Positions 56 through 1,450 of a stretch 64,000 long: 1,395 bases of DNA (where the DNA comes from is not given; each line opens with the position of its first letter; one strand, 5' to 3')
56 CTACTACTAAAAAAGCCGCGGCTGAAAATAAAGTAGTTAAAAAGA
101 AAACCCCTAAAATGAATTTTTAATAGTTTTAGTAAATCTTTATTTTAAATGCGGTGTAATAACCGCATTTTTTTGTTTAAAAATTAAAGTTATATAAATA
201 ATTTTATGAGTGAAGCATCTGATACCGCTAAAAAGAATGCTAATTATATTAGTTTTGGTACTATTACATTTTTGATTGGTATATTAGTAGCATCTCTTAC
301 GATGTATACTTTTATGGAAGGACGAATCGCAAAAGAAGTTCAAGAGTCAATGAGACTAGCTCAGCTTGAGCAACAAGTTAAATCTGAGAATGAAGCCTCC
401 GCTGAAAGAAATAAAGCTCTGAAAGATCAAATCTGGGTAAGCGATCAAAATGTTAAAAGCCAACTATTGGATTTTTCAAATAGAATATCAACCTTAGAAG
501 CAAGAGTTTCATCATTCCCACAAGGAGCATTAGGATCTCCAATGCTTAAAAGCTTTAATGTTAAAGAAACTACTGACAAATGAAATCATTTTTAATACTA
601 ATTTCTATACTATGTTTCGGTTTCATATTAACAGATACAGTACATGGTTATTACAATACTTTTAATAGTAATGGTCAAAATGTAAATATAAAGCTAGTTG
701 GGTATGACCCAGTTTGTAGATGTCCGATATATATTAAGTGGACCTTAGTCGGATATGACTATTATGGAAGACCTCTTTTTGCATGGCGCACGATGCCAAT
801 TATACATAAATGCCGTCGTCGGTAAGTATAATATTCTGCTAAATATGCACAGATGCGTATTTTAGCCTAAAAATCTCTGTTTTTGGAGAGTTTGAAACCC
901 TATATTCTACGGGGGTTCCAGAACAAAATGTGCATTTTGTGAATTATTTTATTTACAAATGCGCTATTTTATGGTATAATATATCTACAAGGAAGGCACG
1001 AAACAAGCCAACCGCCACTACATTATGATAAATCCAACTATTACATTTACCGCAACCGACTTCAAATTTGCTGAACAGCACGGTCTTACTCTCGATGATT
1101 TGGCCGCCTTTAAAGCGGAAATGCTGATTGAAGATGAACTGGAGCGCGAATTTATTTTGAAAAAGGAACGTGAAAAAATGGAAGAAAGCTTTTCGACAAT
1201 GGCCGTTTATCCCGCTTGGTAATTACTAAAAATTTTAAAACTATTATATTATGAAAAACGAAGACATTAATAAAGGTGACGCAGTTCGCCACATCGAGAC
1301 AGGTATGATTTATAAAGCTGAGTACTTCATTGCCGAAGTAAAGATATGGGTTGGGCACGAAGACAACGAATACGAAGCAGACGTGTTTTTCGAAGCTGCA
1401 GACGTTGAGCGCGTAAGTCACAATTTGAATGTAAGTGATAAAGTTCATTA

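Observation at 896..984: An 89-bp composite promoter/operator-like cassette is present three times (896-984, 26638-26726, 30715-30803)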

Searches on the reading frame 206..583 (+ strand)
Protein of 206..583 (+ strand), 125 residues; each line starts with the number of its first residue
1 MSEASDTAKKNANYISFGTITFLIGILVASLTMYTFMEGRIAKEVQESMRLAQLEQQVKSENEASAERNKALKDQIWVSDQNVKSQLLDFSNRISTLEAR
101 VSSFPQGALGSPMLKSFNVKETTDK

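Call 30: find_encoding_contigs(protein=window:206-583:+, flank=10000, max_places=6)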
Protein window:206-583:+ (125 aa): 22 contigs read that carry it; 6 places shown.
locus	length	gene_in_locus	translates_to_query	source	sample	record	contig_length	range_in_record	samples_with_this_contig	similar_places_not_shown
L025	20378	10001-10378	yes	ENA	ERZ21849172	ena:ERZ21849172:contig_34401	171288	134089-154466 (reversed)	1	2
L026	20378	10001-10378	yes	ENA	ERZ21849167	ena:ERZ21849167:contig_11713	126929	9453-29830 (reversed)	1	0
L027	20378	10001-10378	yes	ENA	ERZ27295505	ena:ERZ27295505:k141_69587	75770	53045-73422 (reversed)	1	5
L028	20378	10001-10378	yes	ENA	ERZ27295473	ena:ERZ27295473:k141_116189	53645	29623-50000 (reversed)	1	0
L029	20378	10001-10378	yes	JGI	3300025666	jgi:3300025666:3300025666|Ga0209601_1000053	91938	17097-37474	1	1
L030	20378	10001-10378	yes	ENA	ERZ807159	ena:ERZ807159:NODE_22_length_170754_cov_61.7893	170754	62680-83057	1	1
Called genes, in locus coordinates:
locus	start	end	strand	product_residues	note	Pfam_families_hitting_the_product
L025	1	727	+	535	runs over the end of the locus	PF13306:LRR_5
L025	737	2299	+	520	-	PF13306:LRR_5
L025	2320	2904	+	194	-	PF14301:DUF4376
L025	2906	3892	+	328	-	PF13306:LRR_5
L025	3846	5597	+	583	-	PF03781:FGE-sulfatase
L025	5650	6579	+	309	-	PF03851:UvdE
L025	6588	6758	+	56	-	-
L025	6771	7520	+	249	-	-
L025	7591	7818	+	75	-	-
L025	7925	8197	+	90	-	-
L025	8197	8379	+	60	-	-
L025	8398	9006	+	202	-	PF13640:2OG-FeII_Oxy_3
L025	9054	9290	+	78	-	-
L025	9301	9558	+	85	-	-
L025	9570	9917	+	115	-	-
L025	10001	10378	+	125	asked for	-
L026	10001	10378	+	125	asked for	-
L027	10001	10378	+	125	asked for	-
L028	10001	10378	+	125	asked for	-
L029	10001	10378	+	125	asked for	-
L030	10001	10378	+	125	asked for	-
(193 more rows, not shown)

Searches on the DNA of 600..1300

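Call 67: search_rna_families(source=window, start=600, end=1300, threshold=evalue, max_evalue=1)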
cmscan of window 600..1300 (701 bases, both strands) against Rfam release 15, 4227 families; matches with E-value up to 1: 2.
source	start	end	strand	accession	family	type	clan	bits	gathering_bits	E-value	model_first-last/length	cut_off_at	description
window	1088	1151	+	RF01121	sR38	Gene; snRNA; snoRNA; CD-box;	-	21.4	50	0.012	1-59/59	no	Small nucleolar RNA sR38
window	895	984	+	RF00378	Qrr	Gene; sRNA;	-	19.3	50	0.68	1-108/108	no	Qrr RNA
